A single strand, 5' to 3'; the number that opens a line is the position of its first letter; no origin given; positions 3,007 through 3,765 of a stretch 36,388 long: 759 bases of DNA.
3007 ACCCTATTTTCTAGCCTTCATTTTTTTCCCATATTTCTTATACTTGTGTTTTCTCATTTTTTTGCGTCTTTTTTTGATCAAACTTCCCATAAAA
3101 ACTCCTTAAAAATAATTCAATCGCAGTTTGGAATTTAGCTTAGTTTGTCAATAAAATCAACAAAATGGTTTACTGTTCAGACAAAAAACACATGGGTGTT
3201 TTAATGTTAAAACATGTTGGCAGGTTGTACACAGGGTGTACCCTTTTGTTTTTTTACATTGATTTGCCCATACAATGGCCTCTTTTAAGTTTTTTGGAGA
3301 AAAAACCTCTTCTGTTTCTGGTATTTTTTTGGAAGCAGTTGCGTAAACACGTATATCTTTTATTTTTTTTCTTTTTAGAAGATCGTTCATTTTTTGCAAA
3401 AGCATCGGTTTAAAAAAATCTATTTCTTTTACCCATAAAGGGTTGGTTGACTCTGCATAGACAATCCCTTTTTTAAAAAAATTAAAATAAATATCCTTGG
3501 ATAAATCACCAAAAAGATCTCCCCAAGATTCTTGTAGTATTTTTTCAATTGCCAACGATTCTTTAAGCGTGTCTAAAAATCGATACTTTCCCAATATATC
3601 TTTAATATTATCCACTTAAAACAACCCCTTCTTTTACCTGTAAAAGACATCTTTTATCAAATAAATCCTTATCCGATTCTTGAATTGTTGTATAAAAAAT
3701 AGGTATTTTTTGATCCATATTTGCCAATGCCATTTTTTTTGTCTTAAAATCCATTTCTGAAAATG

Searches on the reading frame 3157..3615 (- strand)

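Call 62: search_protein_families(library=pfam, proteins=[window:3157-3615:-], max_evalue=0.001)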
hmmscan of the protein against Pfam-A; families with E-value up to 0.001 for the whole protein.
window:3157-3615:- (152 aa): 1 family
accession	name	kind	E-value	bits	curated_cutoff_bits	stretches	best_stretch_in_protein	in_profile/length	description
PF05258.17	DciA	-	6.8e-05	23.4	24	1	15-90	13-89/89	Dna[CI] antecedent, DciA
